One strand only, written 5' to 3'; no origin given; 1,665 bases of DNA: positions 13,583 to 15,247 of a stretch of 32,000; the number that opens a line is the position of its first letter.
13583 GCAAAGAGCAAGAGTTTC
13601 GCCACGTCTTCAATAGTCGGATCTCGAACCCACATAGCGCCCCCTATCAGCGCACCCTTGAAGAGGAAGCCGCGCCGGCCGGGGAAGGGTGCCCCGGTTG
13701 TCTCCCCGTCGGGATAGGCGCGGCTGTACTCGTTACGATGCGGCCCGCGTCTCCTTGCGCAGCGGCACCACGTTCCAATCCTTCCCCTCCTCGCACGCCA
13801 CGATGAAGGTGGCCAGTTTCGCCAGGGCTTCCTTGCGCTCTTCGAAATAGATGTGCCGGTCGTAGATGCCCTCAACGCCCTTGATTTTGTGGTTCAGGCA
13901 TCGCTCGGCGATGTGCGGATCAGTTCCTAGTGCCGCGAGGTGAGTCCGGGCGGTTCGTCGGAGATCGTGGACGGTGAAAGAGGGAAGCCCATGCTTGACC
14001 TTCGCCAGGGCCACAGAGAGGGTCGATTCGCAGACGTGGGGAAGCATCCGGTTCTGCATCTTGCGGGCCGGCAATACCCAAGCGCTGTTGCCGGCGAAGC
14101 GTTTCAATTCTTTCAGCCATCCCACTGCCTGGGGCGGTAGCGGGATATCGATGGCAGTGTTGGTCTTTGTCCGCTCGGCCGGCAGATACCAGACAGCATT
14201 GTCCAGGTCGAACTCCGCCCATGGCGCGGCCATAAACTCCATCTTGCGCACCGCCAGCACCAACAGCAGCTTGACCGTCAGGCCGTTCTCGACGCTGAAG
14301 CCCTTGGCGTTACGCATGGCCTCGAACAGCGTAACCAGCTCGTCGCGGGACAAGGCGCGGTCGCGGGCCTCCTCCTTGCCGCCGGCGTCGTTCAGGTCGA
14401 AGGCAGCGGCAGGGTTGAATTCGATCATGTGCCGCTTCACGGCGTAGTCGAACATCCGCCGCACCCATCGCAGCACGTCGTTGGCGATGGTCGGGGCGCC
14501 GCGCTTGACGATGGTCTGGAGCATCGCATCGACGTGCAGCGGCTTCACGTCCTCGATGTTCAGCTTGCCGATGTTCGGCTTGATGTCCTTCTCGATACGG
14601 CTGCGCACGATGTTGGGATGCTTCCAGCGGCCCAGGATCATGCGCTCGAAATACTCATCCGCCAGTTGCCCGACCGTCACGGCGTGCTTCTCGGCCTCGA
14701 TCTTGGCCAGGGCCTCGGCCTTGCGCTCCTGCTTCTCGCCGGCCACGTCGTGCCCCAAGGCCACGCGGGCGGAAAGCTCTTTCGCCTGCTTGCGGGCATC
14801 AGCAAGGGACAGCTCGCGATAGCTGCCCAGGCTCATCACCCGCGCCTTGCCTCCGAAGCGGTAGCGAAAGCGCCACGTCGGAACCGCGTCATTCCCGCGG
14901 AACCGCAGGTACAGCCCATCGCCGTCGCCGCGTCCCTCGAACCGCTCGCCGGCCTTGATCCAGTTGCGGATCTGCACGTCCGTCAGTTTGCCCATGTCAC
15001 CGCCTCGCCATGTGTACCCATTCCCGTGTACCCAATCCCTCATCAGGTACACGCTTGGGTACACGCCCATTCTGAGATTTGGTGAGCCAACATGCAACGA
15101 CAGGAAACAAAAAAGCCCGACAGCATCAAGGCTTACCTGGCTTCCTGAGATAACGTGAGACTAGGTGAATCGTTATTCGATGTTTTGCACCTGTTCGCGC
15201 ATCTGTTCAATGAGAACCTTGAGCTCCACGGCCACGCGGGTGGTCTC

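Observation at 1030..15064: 14-kb capsid-less, integrase-bounded, satellite-like island splitting the gmk / yicC neighbourhood at a non-tRNA site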

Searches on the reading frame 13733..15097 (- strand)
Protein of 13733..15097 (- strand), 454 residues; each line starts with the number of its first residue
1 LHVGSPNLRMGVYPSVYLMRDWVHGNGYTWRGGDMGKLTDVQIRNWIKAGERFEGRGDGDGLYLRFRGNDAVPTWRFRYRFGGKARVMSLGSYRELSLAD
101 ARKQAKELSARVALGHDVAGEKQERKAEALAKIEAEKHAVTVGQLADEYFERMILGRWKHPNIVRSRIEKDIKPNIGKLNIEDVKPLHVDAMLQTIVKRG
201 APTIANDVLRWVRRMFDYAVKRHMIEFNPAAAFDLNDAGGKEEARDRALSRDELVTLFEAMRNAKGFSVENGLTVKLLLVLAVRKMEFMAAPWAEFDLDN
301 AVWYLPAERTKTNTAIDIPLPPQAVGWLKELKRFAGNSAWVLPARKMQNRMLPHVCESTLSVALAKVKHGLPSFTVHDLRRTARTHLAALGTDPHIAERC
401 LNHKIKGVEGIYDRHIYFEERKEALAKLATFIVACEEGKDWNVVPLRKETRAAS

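Call 12: search_protein_families(library=pfam, max_evalue=0.01, proteins=[window:13733-15097:-])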
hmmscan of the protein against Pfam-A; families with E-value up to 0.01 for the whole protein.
window:13733-15097:- (454 aa): 4 families
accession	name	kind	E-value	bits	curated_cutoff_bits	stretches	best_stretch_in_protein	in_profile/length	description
PF13356.12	Arm-DNA-bind_3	-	2.9e-21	75.8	27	1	38-124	1-82/83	Arm DNA-binding domain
PF22022.2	Phage_int_M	-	4.6e-18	65.7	27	1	144-233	3-93/96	Phage integrase central domain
PF00589.27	Phage_integrase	-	7.9e-15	55.5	27.1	1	249-412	3-165/172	Phage integrase family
PF14659.12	Phage_int_SAM_3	-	0.004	17.8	22.6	0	141-190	1-51/58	Phage integrase, N-terminal SAM-like domain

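Call 19: find_encoding_contigs(protein=window:13733-14995:-, flank=10000, max_places=10)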
Protein window:13733-14995:- (420 aa): no gene with exactly this product is on record in the collection.

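Call 65: find_homologous_proteins(query=window:13733-14995:-, max_evalue=1e-30)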
Query window:13733-14995:- (420 aa): 2897 proteins with E <= 1e-30 among 8000 candidates; the best 120 are listed.
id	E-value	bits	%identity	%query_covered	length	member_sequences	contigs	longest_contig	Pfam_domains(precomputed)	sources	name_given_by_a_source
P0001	1.1e-281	952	100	100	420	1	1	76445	PF22022.3,PF13356.13,PF00589.28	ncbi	-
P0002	2.8e-241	818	84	100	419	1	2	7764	PF22022.3,PF13356.13,PF00589.28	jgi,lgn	-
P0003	4.7e-237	805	86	100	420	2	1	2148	PF22022.3,PF13356.13,PF00589.28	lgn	-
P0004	5.8e-231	785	82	100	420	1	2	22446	PF22022.3,PF13356.13,PF00589.28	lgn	-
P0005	3.2e-215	733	82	95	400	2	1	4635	PF22022.3,PF13356.13,PF00589.28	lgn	-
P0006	3.4e-211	719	77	99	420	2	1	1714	PF22022.3,PF13356.13,PF00589.28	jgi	jgi:integrase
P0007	6.1e-210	715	77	99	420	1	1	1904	PF22022.3,PF13356.13,PF00589.28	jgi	jgi:integrase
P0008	1.0e-209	715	77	99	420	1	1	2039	PF22022.3,PF13356.13,PF00589.28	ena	-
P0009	1.3e-208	711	76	99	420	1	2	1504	PF22022.3,PF13356.13,PF00589.28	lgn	-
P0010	5.0e-208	709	76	99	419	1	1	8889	PF22022.3,PF13356.13,PF00589.28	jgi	jgi:integrase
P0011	1.2e-207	708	75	99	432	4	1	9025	PF22022.3,PF13356.13,PF00589.28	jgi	jgi:integrase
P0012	1.2e-206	704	76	99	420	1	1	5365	PF22022.3,PF13356.13,PF00589.28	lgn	-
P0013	1.3e-206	704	76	99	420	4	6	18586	PF22022.3,PF13356.13,PF00589.28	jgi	jgi:integrase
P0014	1.4e-206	704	76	99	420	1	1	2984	PF22022.3,PF13356.13,PF00589.28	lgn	-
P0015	2.7e-206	703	76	99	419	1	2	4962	PF22022.3,PF13356.13,PF00589.28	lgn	-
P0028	1.3e-203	694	75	99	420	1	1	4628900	PF22022.3,PF13356.13,PF00589.28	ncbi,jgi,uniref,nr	ncbi:Integrase [Methylomagnum ishizawai]|uniref:Integrase n=1 Tax=Methylomagnum ishizawai TaxID=1760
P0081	2.2e-198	677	73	100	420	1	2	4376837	PF22022.3,PF13356.13,PF00589.28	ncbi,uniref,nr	ncbi:tyrosine-type recombinase/integrase [Aromatoleum bremense]|uniref:Tyrosine-type recombinase/int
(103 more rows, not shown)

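Call 66: find_encoding_contigs(protein=P0001, flank=10000, max_places=3)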
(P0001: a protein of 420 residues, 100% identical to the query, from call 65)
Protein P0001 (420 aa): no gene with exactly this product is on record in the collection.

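Call 67: find_encoding_contigs(protein=P0004, flank=10000, max_places=3)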
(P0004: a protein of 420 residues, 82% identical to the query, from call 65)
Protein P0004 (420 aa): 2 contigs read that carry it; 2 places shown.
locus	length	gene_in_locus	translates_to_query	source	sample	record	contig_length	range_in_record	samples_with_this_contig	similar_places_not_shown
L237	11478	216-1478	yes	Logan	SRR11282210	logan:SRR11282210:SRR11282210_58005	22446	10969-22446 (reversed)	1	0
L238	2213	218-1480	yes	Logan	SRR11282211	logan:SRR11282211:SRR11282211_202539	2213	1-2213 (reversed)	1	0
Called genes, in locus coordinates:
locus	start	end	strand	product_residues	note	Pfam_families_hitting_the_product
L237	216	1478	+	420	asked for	PF13356:Arm-DNA-bind_3, PF22022:Phage_int_M, PF00589:Phage_integrase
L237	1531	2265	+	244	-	-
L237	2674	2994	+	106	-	-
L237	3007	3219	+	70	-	-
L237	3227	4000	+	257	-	PF09524:Phg_2220_C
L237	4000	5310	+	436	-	PF00772:DnaB, PF03796:DnaB_C, PF06745:ATPase, PF13481:AAA_25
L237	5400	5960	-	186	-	-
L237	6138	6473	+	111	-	-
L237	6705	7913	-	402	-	PF06114:Peptidase_M78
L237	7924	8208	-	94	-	PF09907:HigB_toxin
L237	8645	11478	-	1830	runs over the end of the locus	PF13195:DUF4011, PF13086:AAA_11 (weak), PF13245:AAA_19 (faint), PF13604:AAA_30 (faint), PF13086:AAA_11 (weak), PF13087:AAA_12, PF18741:MTES_1575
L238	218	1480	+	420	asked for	PF13356:Arm-DNA-bind_3, PF22022:Phage_int_M, PF00589:Phage_integrase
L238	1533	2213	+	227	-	?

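Call 68: find_encoding_contigs(protein=P0028, flank=10000, max_places=2)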
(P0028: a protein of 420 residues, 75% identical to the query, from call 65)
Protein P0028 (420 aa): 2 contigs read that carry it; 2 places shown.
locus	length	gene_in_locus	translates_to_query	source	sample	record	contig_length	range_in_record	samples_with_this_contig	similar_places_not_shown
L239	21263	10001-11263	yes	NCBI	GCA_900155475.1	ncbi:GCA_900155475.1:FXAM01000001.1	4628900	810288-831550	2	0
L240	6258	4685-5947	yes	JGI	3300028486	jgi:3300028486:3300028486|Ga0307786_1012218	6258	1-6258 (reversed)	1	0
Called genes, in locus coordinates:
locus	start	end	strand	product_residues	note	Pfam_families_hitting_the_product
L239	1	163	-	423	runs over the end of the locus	PF00128:Alpha-amylase, PF14701:hDGE_amylase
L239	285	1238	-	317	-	PF08240:ADH_N, PF00107:ADH_zinc_N, PF13602:ADH_zinc_N_2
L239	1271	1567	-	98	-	-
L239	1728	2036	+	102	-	-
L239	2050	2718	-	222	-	PF00027:cNMP_binding, PF13545:HTH_Crp_2, PF00325:Crp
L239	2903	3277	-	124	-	-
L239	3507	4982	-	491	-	PF01943:Polysacc_synt (faint), PF13440:Polysacc_synt_3 (faint)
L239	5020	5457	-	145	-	-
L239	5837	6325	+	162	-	PF13511:DUF4124 (weak)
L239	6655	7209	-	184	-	PF14803:Zn_ribbon_Nudix, PF00293:NUDIX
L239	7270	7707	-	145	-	PF04353:Rsd_AlgQ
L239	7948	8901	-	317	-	PF00069:Pkinase, PF07714:PK_Tyr_Ser-Thr, PF03109:ABC1 (weak)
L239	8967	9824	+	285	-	PF03755:YicC-like_N, PF08340:YicC-like_C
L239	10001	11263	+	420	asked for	PF13356:Arm-DNA-bind_3, PF22022:Phage_int_M, PF00589:Phage_integrase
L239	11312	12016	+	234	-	-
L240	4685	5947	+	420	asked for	PF13356:Arm-DNA-bind_3, PF22022:Phage_int_M, PF00589:Phage_integrase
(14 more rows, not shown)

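Call 69: find_encoding_contigs(protein=P0081, flank=10000, max_places=2)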
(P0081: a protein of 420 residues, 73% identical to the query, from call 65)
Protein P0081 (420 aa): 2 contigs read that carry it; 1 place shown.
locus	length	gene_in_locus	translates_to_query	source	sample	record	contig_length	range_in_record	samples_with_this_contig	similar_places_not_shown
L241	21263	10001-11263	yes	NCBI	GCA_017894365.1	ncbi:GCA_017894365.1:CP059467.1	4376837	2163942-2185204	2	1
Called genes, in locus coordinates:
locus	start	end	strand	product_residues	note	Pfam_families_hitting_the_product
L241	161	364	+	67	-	PF02597:ThiS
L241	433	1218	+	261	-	PF05690:ThiG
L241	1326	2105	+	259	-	PF02390:Methyltransf_4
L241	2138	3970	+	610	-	PF01343:Peptidase_S49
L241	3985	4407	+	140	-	-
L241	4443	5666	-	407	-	PF04055:Radical_SAM, PF06969:HemN_C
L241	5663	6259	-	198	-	PF01725:Ham1p_like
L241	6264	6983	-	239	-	PF01138:RNase_PH, PF03725:RNase_PH_C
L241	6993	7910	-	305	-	PF00481:PP2C (faint), PF13672:PP2C_2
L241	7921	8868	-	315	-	PF00069:Pkinase, PF07714:PK_Tyr_Ser-Thr, PF03109:ABC1 (weak)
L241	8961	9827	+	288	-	PF03755:YicC-like_N, PF08340:YicC-like_C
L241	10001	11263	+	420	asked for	PF13356:Arm-DNA-bind_3, PF22022:Phage_int_M, PF00589:Phage_integrase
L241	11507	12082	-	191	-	-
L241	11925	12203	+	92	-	-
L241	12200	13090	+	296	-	PF13362:Toprim_3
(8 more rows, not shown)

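Call 75: find_encoding_contigs(protein=P0124, flank=10000, max_places=5)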
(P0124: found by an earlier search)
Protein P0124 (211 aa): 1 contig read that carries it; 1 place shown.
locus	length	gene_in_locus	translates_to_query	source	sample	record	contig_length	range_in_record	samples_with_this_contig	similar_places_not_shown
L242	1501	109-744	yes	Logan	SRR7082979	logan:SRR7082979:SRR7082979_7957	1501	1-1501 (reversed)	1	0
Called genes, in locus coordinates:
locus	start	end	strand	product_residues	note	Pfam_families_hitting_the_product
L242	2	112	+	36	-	?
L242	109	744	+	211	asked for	PF00625:Guanylate_kin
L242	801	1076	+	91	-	PF01192:RNA_pol_Rpb6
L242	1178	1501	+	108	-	?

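Call 86: find_homologous_proteins(query=P0121, max_evalue=0.00001)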
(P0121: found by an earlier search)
Query P0121 (262 aa): 734 proteins with E <= 0.00001 among 1541 candidates; the best 120 are listed.
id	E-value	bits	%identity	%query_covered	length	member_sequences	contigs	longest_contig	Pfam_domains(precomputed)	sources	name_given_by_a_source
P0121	5.1e-173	592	100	100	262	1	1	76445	-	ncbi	-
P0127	1.3e-122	426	74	99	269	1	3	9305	-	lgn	-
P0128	4.1e-104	366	63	99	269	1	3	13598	-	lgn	-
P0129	5.9e-103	362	67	94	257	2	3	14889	-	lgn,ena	-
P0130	7.1e-103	362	65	99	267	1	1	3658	-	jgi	-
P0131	1.5e-101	357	62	96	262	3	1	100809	-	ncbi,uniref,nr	ncbi:hypothetical protein [Herminiimonas sp. CN]|uniref:hypothetical protein n=1 Tax=Herminiimonas s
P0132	1.8e-101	357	64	94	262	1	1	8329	-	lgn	-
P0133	5.6e-101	355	66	94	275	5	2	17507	-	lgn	-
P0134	1.4e-100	354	63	99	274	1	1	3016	-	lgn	-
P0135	2.9e-99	350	64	99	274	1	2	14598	-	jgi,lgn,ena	-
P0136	4.0e-99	349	61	100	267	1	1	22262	-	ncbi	-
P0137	8.0e-99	348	62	99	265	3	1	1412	-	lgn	-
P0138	1.6e-98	347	63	98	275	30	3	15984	-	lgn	-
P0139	1.5e-97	344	63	98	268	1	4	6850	-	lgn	-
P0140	1.4e-96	341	61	100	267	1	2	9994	-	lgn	-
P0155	8.4e-91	322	62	93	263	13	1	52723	-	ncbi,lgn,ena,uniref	ncbi:hypothetical protein [Achromobacter xylosoxidans]|uniref:hypothetical protein n=1 Tax=Alcaligen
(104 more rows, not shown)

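Call 88: find_encoding_contigs(protein=P0129, flank=10000, max_places=3)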
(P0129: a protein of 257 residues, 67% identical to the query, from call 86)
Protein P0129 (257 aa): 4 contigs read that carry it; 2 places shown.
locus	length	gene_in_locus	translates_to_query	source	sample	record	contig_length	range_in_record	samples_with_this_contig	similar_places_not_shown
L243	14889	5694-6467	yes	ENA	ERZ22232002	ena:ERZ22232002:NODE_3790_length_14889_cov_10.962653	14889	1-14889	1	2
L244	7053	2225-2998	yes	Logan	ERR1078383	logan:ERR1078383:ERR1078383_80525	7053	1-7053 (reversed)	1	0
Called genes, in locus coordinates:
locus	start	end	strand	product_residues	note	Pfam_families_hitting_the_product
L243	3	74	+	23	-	?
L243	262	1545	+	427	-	-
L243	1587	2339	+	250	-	-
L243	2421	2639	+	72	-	PF05930:Phage_AlpA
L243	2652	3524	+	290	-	-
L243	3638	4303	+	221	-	PF13560:HTH_31 (weak)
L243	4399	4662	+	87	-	-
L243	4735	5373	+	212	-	-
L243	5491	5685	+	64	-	-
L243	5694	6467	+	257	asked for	-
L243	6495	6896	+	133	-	-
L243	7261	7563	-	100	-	PF05930:Phage_AlpA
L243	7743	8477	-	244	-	-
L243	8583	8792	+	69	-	-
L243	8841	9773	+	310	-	-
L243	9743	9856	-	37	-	-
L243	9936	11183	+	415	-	PF08808:RES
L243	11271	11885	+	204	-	-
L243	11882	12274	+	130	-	-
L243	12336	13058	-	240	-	-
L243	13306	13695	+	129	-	PF06296:RelE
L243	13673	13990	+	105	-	-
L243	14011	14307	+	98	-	-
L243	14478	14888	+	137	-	?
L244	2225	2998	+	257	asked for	-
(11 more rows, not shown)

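Call 99: predict_structure(alignment_id=A1)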
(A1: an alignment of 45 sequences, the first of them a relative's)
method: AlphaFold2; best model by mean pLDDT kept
length: 262 residues; sequences in the alignment: 45
mean_pLDDT: 81.6   pTM: 0.73
mean pLDDT of the five models: 81.6, 80.1, 78.2, 78.3, 78.0
residues with pLDDT >= 90: 130; 70-90: 65; 50-70: 50; < 50: 17
segments of 3 or more residues with pLDDT < 50: 102-116
pLDDT, mean of each block of 10 residues (from residue 1): 83 95 93 94 96 89 62 56 54 57 42 56 96 96 97 81 77 81 73 95 96 96 97 94 90 78 76
secondary structure, 60 per line:
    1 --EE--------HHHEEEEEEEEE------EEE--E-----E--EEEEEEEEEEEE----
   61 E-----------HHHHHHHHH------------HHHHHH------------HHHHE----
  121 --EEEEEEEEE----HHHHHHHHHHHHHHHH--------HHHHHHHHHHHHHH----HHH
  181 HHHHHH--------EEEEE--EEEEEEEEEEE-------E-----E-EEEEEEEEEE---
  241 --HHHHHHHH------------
elements in order: E16-24 E31-33 E45-56 H73-81 H94-99 H112-115 E123-131 H136-151 H160-173 H178-186 E195-199 E202-212 E228-237 H243-250

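Call 101: fold_search(model_id=the predicted structure, library=pdb)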
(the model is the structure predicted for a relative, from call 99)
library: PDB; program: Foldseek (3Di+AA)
matches with E <= 10: 279; with E <= 0.001: 14
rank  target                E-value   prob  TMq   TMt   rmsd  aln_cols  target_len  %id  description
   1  9ay5_G                1.6e-09  1.00  0.49  0.79   5.0       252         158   14  Tail-Baseplate of P1 bacteriophage (released 2025-09-10)
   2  9vzk_2                1.7e-09  1.00  0.52  0.75   5.4       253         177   17  Cryo-EM structure of bacteriophage P1 baseplate in C3 (released 2025-10-22)
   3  9gtp_M                1.1e-05  1.00  0.44  0.51  11.7       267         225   11  Cryo-EM structure of a contractile injection system in Streptomyces coelicolor, the baseplate complex in extended stat (released 2025-06-18)
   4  9qgl_7A               1.4e-05  1.00  0.39  0.45   9.0       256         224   13  Cryo-EM structure of the PlPVC1 baseplate, 6-fold symmetrized (C6), in extended state (released 2025-10-29)
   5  6rao_G                3.0e-05  1.00  0.41  0.48   7.4       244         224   13  Cryo-EM structure of the anti-feeding prophage (AFP) baseplate, 6-fold symmetrised (released 2019-04-17)
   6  6j0n_b                3.0e-05  1.00  0.40  0.46   8.8       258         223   12  Cryo-EM Structure of an Extracellular Contractile Injection System, baseplate in extended state, refined in C6 symmetr (released 2019-04-10)
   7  8kea_P                5.7e-05  1.00  0.41  0.39  10.1       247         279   10  Cyanophage A-1(L) baseplate-initiators (released 2024-04-10)
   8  8kea_R                9.0e-05  1.00  0.41  0.38  10.2       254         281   10  Cyanophage A-1(L) baseplate-initiators (released 2024-04-10)
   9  7aeb_M                1.3e-04  1.00  0.34  0.39  13.4       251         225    7  Cryo-EM structure of an extracellular contractile injection system in marine bacterium Algoriphagus machipongonensis,  (released 2022-02-16)
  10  7b5h_AK               3.6e-04  1.00  0.37  0.41   8.7       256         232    8  Cryo-EM structure of the contractile injection system base plate from Anabaena PCC7120 (released 2022-02-23)
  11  9f4a_BK               3.6e-04  1.00  0.43  0.34  16.8       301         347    9  Interface between baseplate cup and extended tail tube/sheath of Klebsiella phage KP1 variant vB_Kpn_Lilla1 (released 2025-05-14)
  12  6rbk_A                6.1e-04  1.00  0.40  0.46   7.6       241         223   10  Cryo-EM structure of the anti-feeding prophage (AFP) baseplate in extended state, 3-fold symmetrised (released 2019-04-24)
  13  8eon_D                6.4e-04  1.00  0.34  0.44   9.6       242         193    8  Pseudomonas phage E217 baseplate complex (released 2023-07-26)
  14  5iv5_BE               8.1e-04  1.00  0.32  0.48  13.0       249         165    8  Cryo-electron microscopy structure of the hexagonal pre-attachment T4 baseplate-tail tube complex (released 2016-05-18)
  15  9mkb_o0               1.2e-03  1.00  0.45  0.34  13.5       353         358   10  Structure of the bacteriophage T4 portal-neck-tail complex (released 2025-12-24)
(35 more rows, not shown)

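Call 102: find_homologous_proteins(query=P0125, max_evalue=0.00001)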
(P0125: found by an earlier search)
Query P0125 (221 aa): 2 proteins with E <= 0.00001 among 5543 candidates.
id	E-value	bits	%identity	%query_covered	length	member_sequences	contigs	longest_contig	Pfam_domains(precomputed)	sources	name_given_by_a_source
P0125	8.4e-135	465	100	100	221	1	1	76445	-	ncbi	-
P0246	4.2e-42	163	47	98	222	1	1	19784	-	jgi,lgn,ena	-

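Call 115: find_encoding_contigs(protein=P0155, flank=10000, max_places=2)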
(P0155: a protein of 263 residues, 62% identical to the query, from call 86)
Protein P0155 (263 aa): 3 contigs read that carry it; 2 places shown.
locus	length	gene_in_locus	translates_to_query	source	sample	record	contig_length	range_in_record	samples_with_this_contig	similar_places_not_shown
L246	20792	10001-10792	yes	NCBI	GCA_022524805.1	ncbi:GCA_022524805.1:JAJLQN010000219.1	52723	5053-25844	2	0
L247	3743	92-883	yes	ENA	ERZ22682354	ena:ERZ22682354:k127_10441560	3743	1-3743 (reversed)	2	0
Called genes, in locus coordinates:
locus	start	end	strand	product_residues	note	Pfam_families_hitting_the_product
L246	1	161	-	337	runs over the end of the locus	PF04447:dATP-dGTP_PPHyd, PF14359:DUF4406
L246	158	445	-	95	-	-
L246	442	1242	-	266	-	-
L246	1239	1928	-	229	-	-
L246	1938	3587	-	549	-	PF09588:YqaJ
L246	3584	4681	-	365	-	-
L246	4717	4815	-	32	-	-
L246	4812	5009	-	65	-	-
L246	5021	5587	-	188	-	PF13392:HNH_3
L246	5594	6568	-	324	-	-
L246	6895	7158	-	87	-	-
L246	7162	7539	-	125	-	-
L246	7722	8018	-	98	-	PF13619:KTSC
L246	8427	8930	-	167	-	-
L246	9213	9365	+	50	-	-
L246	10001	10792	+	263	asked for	-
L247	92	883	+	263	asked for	-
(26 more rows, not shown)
